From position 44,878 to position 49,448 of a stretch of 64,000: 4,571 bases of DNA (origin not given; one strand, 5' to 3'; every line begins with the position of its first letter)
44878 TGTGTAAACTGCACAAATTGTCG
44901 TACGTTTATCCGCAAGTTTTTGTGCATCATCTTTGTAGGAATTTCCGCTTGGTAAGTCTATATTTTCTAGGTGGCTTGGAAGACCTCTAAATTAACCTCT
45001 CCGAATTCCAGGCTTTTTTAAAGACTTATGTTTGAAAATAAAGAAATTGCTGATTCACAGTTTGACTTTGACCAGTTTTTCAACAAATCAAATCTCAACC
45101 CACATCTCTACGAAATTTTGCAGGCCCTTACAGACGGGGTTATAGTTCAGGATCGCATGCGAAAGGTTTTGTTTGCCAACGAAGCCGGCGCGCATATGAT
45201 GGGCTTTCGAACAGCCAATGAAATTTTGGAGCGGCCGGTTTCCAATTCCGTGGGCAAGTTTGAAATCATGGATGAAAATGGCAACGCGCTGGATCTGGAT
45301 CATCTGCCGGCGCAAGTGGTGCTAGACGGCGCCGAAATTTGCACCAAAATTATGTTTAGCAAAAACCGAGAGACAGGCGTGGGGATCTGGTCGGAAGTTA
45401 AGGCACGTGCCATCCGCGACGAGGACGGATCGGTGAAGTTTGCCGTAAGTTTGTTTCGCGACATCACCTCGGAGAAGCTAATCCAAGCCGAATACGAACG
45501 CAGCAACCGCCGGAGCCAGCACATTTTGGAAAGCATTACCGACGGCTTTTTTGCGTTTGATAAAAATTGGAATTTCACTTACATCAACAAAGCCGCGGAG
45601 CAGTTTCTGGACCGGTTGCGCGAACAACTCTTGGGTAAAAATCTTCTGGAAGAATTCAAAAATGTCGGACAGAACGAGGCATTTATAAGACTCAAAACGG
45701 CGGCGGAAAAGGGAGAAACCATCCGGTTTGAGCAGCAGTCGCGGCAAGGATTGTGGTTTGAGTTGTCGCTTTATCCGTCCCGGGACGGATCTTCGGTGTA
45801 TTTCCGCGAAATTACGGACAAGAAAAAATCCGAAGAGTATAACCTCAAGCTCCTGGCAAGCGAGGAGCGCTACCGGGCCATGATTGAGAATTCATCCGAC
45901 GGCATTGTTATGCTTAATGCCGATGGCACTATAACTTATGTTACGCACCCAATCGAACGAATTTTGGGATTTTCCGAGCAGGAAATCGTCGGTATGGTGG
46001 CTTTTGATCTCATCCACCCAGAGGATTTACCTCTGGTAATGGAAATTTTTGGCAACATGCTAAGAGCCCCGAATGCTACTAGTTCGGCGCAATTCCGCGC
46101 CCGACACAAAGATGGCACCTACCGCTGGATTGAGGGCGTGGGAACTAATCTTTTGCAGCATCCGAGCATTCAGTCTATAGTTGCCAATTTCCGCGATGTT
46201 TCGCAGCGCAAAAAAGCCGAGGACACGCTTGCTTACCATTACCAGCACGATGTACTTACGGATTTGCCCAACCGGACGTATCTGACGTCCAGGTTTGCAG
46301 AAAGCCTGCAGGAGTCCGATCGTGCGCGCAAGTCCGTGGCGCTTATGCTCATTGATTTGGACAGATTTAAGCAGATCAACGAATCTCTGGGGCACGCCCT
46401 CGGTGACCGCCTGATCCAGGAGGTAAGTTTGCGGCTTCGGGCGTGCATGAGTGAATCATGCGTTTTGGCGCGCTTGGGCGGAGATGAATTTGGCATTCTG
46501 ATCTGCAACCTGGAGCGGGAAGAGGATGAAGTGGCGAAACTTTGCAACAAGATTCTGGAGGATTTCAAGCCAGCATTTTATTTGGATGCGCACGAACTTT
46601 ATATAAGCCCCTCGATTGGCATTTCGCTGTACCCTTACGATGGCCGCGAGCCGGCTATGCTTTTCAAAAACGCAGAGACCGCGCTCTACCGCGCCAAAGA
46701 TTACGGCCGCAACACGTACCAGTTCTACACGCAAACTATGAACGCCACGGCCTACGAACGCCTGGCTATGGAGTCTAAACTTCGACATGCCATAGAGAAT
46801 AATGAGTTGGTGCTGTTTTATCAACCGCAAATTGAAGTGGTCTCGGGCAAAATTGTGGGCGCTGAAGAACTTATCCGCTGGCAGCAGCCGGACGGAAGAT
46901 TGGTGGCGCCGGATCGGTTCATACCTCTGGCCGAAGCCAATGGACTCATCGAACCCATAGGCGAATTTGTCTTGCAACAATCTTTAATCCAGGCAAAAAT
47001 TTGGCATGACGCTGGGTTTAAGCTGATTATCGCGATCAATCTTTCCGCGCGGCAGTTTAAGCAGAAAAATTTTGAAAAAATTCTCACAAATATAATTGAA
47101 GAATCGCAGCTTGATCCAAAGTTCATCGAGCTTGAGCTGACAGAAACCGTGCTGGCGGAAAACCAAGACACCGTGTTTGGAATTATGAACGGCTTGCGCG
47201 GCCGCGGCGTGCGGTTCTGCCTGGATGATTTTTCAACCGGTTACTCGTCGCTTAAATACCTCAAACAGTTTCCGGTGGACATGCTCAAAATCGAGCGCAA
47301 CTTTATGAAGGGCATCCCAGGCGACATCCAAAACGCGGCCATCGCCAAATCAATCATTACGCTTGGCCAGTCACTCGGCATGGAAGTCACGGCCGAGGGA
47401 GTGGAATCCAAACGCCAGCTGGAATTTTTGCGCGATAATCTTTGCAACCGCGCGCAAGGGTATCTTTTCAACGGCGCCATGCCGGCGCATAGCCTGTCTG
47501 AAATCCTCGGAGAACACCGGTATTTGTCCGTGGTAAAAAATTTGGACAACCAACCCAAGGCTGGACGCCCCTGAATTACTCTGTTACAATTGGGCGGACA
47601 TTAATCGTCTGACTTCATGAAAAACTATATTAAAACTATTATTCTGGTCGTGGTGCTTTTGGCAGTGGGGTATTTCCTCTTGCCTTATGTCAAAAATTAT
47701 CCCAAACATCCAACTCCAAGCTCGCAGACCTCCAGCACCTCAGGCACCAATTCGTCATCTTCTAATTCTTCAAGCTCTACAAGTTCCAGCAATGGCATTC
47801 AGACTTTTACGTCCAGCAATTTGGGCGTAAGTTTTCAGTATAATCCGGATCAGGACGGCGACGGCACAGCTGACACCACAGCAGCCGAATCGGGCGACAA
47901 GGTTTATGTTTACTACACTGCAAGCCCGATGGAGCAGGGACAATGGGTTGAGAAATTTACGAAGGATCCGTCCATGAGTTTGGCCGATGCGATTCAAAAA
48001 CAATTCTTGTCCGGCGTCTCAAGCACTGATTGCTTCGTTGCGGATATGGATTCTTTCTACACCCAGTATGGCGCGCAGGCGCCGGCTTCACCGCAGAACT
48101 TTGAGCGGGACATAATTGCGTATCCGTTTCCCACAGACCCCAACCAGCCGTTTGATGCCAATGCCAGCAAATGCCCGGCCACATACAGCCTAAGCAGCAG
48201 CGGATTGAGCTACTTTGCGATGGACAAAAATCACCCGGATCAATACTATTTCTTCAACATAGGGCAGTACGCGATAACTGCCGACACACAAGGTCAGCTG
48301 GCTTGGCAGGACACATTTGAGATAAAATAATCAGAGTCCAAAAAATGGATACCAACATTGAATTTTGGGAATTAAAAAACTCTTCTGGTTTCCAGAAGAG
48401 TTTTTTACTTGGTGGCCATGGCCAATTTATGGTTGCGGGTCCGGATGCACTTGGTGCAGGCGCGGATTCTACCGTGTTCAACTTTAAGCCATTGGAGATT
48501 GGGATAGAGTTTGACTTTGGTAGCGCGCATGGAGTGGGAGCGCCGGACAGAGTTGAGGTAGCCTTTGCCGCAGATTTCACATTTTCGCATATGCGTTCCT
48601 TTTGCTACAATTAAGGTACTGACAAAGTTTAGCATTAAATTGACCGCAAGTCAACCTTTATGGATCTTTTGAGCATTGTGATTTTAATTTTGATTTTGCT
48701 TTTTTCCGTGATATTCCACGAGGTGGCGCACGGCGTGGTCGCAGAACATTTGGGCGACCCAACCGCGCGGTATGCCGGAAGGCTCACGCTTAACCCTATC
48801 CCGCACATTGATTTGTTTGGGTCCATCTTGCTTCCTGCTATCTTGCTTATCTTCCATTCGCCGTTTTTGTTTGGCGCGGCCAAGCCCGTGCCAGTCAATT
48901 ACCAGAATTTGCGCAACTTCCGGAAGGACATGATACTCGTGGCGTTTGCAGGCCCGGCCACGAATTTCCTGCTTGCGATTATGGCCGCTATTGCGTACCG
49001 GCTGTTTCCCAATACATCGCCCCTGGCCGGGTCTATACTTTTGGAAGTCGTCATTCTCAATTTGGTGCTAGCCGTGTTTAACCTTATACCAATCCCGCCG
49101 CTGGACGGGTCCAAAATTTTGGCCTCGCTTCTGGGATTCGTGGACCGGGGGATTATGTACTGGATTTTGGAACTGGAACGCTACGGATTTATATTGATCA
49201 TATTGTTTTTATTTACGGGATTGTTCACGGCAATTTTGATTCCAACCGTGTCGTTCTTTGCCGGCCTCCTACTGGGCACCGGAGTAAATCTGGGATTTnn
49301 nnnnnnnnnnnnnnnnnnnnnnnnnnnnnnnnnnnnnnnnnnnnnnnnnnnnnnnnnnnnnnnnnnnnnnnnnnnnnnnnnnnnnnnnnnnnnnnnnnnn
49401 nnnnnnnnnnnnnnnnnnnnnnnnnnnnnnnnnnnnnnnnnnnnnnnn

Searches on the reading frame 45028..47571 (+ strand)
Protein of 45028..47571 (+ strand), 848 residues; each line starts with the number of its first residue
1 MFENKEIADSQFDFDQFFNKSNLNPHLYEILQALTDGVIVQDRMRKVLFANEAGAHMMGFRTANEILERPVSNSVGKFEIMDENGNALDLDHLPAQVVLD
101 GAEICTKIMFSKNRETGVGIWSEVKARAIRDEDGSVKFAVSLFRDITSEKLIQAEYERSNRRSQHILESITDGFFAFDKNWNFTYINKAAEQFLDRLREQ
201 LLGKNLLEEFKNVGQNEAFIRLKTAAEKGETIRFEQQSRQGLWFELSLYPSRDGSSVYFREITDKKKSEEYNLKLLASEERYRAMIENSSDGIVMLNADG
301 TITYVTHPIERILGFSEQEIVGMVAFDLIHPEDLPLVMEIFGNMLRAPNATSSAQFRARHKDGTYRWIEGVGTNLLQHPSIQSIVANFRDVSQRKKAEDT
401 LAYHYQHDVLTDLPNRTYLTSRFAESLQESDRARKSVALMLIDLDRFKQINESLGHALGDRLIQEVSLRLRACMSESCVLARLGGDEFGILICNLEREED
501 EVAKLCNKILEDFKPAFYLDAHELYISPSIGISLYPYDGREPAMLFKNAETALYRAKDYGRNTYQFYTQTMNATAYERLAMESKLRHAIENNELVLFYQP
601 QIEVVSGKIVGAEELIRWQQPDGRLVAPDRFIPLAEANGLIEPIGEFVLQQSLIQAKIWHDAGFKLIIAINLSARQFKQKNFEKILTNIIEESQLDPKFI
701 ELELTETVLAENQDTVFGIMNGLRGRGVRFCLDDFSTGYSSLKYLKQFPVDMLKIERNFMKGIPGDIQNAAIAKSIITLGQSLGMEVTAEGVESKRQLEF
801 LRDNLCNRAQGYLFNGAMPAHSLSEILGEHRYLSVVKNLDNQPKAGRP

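Call 29: list_cluster_members(proteins=[window:45028-47571:+, window:25405-27861:+, window:51894-54023:+, window:16763-18007:+, window:13946-14815:+, window:20735-22000:+])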
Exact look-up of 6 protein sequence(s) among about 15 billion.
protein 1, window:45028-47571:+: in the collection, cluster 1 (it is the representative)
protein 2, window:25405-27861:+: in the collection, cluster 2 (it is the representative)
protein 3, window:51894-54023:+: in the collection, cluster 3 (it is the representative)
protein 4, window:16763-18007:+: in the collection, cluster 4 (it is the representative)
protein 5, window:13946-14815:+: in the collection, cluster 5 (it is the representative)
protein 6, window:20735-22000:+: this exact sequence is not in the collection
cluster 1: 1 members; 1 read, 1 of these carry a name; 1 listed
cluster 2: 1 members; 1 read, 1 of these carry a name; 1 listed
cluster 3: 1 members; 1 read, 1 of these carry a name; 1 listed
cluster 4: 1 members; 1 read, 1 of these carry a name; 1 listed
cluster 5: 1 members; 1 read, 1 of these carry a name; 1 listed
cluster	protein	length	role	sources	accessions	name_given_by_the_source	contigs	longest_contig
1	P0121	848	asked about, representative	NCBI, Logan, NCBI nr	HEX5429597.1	MAG TPA: EAL domain-containing protein [Patescibacteria group bacterium] | EAL domain-containing protein [Patescibacteria group bacterium]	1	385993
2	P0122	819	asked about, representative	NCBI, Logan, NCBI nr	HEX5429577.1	MAG TPA: DUF2723 domain-containing protein [Patescibacteria group bacterium] | DUF2723 domain-containing protein [Patescibacteria group bacterium]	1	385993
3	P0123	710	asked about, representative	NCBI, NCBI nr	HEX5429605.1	MAG TPA: elongation factor G [Patescibacteria group bacterium] | elongation factor G [Patescibacteria group bacterium]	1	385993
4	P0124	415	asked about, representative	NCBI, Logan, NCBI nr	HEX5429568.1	MAG TPA: trehalase family glycosidase [Patescibacteria group bacterium] | trehalase family glycosidase [Patescibacteria group bacterium]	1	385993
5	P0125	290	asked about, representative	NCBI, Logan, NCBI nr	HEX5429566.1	MAG TPA: hypothetical protein VFX17_00615 [Patescibacteria group bacterium] | hypothetical protein [Patescibacteria group bacterium]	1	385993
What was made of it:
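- The source is a metagenome-assembled genome (call 29).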

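Call 30: search_protein_families(library=pfam, proteins=[window:45028-47571:+], max_evalue=0.00001)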
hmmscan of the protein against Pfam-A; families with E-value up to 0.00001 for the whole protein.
window:45028-47571:+ (848 aa): 7 families
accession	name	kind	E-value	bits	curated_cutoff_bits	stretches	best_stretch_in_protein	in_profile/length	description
PF00563.25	EAL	-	2.8e-66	223.7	31.3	1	584-814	3-233/236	EAL domain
PF00990.26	GGDEF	-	1.6e-45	155.2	23.8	1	406-562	2-160/161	Diguanylate cyclase, GGDEF domain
PF00989.32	PAS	-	5.7e-34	117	22.6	2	280-391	1-113/113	PAS fold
PF13426.13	PAS_9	-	1.3e-26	93.3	27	2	36-147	2-102/103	PAS domain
PF08448.16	PAS_4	-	1.6e-24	86.7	23.1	1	167-266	1-109/110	PAS fold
PF13188.13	PAS_8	-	9.5e-23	79.7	21.8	1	280-336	1-56/65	PAS domain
PF08447.18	PAS_3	-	1.3e-16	61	25.6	1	303-374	2-74/89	PAS fold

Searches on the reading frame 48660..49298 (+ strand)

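Call 56: search_protein_families(library=pfam, proteins=[window:48660-49298:+], max_evalue=0.001)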
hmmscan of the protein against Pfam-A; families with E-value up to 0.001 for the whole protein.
window:48660-49298:+ (213 aa): 1 family
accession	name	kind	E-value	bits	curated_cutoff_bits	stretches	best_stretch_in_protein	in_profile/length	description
PF02163.28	Peptidase_M50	-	2.6e-12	47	27.2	2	130-163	166-199/221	Peptidase family M50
